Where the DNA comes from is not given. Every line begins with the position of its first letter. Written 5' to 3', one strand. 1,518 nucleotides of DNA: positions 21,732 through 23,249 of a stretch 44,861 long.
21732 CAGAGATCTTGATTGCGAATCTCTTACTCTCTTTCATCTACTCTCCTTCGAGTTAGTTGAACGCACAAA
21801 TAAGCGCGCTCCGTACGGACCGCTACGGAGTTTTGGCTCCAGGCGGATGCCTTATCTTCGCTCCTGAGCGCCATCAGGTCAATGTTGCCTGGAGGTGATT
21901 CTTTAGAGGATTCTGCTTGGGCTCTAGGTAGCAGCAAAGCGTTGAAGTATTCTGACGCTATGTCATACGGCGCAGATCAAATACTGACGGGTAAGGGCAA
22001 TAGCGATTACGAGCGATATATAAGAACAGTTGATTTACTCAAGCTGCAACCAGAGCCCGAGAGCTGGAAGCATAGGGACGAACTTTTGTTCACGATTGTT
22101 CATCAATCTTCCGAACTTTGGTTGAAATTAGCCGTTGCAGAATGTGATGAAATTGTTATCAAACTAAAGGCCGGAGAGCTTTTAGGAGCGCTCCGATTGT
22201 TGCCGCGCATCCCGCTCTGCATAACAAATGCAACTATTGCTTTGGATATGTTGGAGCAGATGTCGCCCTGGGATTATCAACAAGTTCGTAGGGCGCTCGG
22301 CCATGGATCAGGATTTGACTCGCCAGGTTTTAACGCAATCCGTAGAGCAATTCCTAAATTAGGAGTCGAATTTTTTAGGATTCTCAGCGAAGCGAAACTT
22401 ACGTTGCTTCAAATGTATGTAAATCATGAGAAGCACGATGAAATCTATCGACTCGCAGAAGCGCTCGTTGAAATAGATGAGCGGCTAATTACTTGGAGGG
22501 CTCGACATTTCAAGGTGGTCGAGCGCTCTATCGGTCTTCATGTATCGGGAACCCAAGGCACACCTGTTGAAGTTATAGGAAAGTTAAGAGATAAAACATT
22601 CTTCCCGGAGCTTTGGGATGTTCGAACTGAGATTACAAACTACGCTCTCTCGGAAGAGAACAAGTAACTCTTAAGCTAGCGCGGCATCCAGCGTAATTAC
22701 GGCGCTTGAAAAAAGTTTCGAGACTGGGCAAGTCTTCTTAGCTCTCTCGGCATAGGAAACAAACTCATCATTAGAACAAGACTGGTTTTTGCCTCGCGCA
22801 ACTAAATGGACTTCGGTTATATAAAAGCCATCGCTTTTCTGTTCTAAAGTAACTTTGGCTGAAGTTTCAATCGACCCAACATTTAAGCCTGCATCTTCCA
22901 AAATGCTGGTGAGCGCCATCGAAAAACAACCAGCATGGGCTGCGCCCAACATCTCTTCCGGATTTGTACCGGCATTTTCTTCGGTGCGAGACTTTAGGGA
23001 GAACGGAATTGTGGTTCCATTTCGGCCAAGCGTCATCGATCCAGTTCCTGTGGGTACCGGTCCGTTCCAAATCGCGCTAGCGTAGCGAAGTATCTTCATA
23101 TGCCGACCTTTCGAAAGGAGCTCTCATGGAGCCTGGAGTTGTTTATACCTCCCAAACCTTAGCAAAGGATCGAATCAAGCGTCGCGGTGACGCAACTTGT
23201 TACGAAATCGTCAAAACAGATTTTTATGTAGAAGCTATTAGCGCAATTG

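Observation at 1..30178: A ~30 kb regulator-less supercluster that reads as tryptophan uptake -> kynurenine -> anthranilate -> aryl-CoA ring reduction and beta-oxidation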

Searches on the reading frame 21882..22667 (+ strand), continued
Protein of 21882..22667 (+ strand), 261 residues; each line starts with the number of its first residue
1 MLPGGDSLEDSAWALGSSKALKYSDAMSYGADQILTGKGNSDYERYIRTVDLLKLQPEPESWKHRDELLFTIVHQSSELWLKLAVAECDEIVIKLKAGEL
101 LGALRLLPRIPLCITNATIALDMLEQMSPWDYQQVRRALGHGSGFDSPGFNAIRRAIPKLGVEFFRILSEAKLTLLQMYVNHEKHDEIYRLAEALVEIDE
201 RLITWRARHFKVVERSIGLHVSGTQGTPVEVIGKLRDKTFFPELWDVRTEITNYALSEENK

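Call 31: find_encoding_contigs(protein=P0137, flank=10000, max_places=2)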
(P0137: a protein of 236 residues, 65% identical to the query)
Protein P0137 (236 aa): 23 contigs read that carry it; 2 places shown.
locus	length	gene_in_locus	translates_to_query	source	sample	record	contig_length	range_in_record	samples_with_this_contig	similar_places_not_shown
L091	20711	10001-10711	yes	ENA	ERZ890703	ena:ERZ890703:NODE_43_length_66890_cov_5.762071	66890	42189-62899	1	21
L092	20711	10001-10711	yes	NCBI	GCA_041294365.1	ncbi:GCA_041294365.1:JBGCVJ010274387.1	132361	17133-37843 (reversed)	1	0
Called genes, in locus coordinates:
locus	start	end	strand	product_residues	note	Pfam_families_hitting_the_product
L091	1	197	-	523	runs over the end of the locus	PF00070:Pyr_redox (faint), PF00890:FAD_binding_2 (weak), PF01266:DAO, PF01593:Amino_oxidase, PF01946:Thi4 (faint), PF03486:HI0933_like (faint), PF07992:Pyr_redox_2 (faint), PF13450:NAD_binding_8, +1 more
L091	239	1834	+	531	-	PF01266:DAO (faint), PF13450:NAD_binding_8, PF01593:Amino_oxidase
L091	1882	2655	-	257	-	PF04199:Cyclase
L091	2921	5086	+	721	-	PF02775:TPP_enzyme_C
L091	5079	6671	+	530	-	PF01558:POR, PF20169:DUF6537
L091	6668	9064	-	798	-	PF01494:FAD_binding_3, PF03486:HI0933_like (faint), PF00724:Oxidored_FMN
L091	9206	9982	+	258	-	PF00106:adh_short, PF08659:KR, PF13561:adh_short_C2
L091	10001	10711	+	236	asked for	PF03301:Trp_dioxygenase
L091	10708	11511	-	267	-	PF00378:ECH_1, PF16113:ECH_2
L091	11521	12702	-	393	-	PF00108:Thiolase_N, PF00109:ketoacyl-synt (weak), PF02803:Thiolase_C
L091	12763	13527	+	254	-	PF00106:adh_short, PF08659:KR, PF13460:NAD_binding_10, PF13561:adh_short_C2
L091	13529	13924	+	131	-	PF01042:Ribonuc_L-PSP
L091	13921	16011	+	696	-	PF02629:CoA_binding, PF13380:CoA_binding_2, PF13607:Succ_CoA_lig, PF19045:Ligase_CoA_2, PF13549:ATP-grasp_5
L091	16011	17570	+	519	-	PF00501:AMP-binding, PF13193:AMP-binding_C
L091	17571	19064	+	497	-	PF01642:MM_CoA_mutase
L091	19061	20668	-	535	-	PF00501:AMP-binding, PF13193:AMP-binding_C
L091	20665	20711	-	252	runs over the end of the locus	PF03308:MeaB, PF02492:cobW (faint)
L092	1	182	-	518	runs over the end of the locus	PF00070:Pyr_redox (faint), PF00890:FAD_binding_2 (weak), PF01266:DAO, PF01593:Amino_oxidase, PF03486:HI0933_like (faint), PF07992:Pyr_redox_2 (faint), PF12831:FAD_oxidored (faint), PF13450:NAD_binding_8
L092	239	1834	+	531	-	PF01266:DAO (faint), PF13450:NAD_binding_8, PF01593:Amino_oxidase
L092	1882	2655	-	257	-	PF04199:Cyclase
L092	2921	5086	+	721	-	PF02775:TPP_enzyme_C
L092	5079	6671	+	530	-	PF01558:POR, PF20169:DUF6537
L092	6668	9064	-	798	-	PF01494:FAD_binding_3, PF03486:HI0933_like (faint), PF00724:Oxidored_FMN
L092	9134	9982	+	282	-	PF00106:adh_short, PF08659:KR, PF13561:adh_short_C2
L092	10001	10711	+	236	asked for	PF03301:Trp_dioxygenase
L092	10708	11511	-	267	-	PF00378:ECH_1, PF16113:ECH_2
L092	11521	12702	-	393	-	PF00108:Thiolase_N, PF00109:ketoacyl-synt (weak), PF02803:Thiolase_C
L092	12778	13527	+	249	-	PF00106:adh_short, PF08659:KR, PF13460:NAD_binding_10, PF13561:adh_short_C2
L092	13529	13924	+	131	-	PF01042:Ribonuc_L-PSP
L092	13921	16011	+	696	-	PF02629:CoA_binding, PF13380:CoA_binding_2, PF13607:Succ_CoA_lig, PF19045:Ligase_CoA_2, PF13549:ATP-grasp_5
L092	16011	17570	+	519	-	PF00501:AMP-binding, PF13193:AMP-binding_C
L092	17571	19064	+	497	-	PF01642:MM_CoA_mutase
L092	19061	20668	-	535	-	PF00501:AMP-binding, PF13193:AMP-binding_C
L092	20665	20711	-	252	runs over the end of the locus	PF03308:MeaB, PF02492:cobW (faint)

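Call 46: search_protein_families(library=pfam, proteins=[L089:18196-19710:+, L089:5078-5572:-], max_evalue=1)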
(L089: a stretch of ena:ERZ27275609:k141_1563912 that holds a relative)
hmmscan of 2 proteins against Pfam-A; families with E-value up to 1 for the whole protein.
L089:18196-19710:+ (504 aa): 3 families
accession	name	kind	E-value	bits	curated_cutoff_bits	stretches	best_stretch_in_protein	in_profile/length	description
PF00561.26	Abhydrolase_1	-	3.4e-13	50.2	25.8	2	26-125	1-102/245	alpha/beta hydrolase fold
PF12697.13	Abhydrolase_6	-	5.1e-11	44.1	26.3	2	39-171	12-135/217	Alpha/beta hydrolase family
PF12146.15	Hydrolase_4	-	0.0002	21.2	27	1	37-145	16-118/239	Serine aminopeptidase, S33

L089:5078-5572:- (164 aa): 1 family
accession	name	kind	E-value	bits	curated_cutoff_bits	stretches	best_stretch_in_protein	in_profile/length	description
PF03211.19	Pectate_lyase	-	0.00091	19.3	25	1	99-149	23-73/202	Pectate lyase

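Call 71: search_protein_families(library=ncbifam, proteins=[L091:19061-20668:-], max_evalue=1e-40)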
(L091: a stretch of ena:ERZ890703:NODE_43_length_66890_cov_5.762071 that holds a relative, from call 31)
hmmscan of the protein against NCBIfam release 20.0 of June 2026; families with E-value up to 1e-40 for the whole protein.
L091:19061-20668:- (535 aa): 43 families (the best 25 are shown)
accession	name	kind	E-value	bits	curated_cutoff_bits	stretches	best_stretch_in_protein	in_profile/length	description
TIGR02262.1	benz_CoA_lig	subfamily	1.7e-100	337.1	375.25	1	36-529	2-507/508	benzoate-CoA ligase family protein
NF004837.0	PRK06187.1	subfamily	7.4e-85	285.2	476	1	54-533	23-524/531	long-chain-fatty-acid--CoA ligase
NF047394.1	AcylCoAsynMbcS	equivalog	5.8e-81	272.7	850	1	64-530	41-519/525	acyl-CoA synthetase MbcS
NF053567.1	HBDA_AROS1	equivalog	2.5e-71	240.6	1000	1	36-530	11-518/523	3-hydroxybenzoate--CoA ligase HbdA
NF004114.0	PRK05605.1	equivalog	7.8e-70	235.8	766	1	185-533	218-571/575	long-chain-fatty-acid--CoA ligase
NF003313.0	PRK04319.1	equivalog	2.2e-68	230.9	729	1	34-528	40-558/574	acetate--CoA ligase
NF006182.0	PRK08316.1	subfamily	4.2e-68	230.1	663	1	54-533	26-519/523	fatty acyl-CoA synthetase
TIGR02188.1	Ac_CoA_lig_AcsA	equivalog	2.2e-63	214.5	724.95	1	173-531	222-604/629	acetate--CoA ligase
NF006181.0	PRK08314.1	subfamily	2.3e-62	211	705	1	172-530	188-552/563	long-chain-fatty-acid--CoA ligase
NF004822.0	PRK06178.1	equivalog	8.9e-61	206.1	782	1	164-533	189-569/571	acyl-CoA synthetase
NF001208.0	PRK00174.1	subfamily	1.8e-60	205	657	1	184-532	253-620/649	acetate--CoA ligase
NF004758.0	PRK06087.1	equivalog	5.5e-60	203.3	736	1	176-532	176-536/548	medium-chain fatty-acid--CoA ligase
NF009233.0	PRK12583.1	subfamily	7.5e-60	202.9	832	1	187-529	200-548/558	fatty acid CoA ligase family protein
NF005220.0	PRK06710.1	equivalog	2.9e-57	194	1116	1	183-529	202-551/563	long-chain-fatty-acid--CoA ligase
NF005702.0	PRK07514.1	subfamily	2.6e-56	191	558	1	53-531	17-500/506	malonyl-CoA synthase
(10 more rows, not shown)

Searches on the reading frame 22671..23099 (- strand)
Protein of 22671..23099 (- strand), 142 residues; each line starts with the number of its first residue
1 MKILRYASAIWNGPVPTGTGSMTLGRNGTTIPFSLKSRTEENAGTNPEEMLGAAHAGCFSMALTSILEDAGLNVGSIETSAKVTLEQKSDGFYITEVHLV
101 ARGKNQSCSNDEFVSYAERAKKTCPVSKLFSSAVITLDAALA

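Call 4: search_protein_families(library=pfam, proteins=[window:22671-23099:-])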
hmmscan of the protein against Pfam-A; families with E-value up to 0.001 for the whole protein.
window:22671-23099:- (142 aa): 1 family
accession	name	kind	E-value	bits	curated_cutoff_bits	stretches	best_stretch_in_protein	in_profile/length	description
PF02566.24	OsmC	-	8.2e-18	65.1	27.5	1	42-134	3-95/100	OsmC-like protein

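Call 8: search_protein_families(library=ncbifam, proteins=[window:22671-23099:-])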
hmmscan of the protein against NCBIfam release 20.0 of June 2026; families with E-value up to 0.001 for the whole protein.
window:22671-23099:- (142 aa): 4 families
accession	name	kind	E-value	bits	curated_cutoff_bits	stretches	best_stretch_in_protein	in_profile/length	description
TIGR03562.1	osmo_induc_OsmC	subfamily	1.3e-43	148.4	85.8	1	5-139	2-137/137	OsmC family peroxiredoxin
TIGR03561.1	organ_hyd_perox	subfamily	2.1e-13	50.8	88.85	1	39-130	34-124/134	Ohr family peroxiredoxin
TIGR03563.1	perox_SACOL1771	subfamily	1.1e-08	35.1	166.15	1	41-129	37-129/138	SACOL1771 family peroxiredoxin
NF052637.1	HydprxOhrVib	equivalog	6.3e-07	29.7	240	1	42-128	40-123/140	organic hydroperoxide reductase Ohr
